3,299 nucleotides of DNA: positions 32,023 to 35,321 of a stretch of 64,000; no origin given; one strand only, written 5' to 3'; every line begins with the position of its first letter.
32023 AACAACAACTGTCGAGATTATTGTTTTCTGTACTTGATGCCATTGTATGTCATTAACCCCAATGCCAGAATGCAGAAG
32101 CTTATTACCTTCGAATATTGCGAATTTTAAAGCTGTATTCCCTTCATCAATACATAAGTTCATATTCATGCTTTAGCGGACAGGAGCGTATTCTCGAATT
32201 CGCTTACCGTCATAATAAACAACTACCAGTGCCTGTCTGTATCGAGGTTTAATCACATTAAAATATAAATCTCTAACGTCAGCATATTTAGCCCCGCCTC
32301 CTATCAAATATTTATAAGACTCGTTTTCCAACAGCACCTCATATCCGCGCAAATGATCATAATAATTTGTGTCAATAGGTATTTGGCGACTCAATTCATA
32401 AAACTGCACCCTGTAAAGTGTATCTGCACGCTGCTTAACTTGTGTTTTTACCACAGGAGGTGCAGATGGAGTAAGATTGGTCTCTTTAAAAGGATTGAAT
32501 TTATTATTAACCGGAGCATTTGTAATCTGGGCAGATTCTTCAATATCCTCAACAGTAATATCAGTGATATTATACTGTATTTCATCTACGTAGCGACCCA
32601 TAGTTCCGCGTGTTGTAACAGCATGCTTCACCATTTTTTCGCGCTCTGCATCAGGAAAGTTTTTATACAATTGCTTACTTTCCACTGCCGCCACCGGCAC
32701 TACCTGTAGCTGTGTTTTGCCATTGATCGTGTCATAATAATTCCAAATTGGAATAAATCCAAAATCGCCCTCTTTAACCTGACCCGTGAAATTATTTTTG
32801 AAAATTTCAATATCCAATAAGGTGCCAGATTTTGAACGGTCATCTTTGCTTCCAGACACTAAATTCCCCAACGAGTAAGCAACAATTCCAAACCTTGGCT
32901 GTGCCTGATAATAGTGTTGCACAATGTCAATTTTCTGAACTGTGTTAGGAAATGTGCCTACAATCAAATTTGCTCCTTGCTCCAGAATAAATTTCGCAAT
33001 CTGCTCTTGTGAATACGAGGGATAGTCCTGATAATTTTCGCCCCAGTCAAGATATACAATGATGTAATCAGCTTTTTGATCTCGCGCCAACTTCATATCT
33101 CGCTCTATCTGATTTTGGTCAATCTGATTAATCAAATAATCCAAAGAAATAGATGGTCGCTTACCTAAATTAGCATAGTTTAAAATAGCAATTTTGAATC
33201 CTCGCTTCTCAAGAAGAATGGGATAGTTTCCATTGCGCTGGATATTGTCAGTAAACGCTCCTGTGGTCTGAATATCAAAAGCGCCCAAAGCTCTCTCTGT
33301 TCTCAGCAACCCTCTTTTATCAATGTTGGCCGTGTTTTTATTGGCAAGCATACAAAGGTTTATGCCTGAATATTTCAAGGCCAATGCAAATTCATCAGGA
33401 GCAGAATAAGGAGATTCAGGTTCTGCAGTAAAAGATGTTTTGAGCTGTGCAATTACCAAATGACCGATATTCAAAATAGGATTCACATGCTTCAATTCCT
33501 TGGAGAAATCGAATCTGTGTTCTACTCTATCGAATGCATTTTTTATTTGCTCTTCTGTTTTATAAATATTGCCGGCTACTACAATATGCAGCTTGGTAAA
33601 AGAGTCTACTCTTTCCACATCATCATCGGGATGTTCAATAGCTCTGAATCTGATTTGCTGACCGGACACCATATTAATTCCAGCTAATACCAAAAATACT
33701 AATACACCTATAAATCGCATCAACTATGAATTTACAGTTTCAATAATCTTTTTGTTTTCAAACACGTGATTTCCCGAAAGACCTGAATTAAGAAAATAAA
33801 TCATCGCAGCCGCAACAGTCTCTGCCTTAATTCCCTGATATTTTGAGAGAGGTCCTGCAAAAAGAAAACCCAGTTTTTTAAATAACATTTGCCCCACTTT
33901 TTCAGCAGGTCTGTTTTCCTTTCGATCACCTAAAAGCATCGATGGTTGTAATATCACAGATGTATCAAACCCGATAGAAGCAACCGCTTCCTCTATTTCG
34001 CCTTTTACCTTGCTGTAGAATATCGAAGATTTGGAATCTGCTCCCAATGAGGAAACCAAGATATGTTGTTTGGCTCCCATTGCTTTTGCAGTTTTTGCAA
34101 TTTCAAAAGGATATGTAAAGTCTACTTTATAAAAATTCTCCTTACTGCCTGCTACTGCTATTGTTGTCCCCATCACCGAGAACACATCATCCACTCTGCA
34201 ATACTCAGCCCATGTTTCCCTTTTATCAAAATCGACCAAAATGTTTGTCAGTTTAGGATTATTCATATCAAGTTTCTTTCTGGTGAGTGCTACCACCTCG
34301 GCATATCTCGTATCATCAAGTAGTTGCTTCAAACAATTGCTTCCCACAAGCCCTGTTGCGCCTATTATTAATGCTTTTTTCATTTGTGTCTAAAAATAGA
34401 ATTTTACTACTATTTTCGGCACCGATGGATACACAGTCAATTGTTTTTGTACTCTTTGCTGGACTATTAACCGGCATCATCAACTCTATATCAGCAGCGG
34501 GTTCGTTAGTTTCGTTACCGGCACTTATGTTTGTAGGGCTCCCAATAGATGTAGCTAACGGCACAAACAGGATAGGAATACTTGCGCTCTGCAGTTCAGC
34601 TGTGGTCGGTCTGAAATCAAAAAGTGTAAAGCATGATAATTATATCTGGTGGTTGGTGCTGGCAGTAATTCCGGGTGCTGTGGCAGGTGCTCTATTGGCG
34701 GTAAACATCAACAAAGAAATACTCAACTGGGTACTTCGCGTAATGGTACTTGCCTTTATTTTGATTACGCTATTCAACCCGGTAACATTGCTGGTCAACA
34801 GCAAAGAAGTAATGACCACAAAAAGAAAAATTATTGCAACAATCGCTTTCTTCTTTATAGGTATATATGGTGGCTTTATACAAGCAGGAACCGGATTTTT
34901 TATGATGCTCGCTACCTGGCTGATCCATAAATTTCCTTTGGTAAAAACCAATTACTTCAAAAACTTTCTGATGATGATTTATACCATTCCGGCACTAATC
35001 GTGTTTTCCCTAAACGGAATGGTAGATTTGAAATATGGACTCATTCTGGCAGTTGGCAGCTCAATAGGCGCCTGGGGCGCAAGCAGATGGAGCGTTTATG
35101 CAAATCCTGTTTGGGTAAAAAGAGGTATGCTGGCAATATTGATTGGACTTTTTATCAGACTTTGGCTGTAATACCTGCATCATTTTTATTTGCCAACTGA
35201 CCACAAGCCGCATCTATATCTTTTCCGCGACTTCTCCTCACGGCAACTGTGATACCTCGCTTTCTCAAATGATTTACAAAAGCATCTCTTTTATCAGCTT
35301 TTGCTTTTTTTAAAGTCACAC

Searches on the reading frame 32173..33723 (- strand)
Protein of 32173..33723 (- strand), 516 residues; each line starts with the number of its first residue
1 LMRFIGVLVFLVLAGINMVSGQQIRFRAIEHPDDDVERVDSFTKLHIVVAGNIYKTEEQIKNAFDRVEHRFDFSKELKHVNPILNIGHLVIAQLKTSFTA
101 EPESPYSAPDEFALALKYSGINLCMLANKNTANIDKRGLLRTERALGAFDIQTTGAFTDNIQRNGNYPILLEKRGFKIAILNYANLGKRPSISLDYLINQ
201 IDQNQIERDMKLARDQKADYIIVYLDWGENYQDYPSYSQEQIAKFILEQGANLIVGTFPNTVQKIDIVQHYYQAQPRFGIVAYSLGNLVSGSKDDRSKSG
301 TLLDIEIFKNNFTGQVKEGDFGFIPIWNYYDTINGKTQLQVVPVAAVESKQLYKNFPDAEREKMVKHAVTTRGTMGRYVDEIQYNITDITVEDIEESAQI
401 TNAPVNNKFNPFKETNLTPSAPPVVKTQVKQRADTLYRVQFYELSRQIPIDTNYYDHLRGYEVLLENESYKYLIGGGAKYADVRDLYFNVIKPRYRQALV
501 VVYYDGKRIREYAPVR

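Call 73: search_protein_families(library=pfam, proteins=[window:32173-33723:-], max_evalue=0.00001)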
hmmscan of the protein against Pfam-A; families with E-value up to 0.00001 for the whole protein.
window:32173-33723:- (516 aa): 1 family
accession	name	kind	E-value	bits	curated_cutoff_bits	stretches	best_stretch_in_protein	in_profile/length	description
PF09587.15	PGA_cap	-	1e-36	127.1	27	1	47-291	2-254/255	Bacterial capsule synthesis protein PGA_cap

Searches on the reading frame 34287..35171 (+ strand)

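Call 46: search_protein_families(library=pfam, proteins=[window:34287-35171:+], max_evalue=0.001)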
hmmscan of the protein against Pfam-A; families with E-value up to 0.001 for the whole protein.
window:34287-35171:+ (294 aa): 1 family
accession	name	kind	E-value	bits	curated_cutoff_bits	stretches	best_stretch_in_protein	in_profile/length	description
PF01925.25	TauE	-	4.4e-34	118.6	32.6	1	56-292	2-237/237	Sulfite exporter TauE/SafE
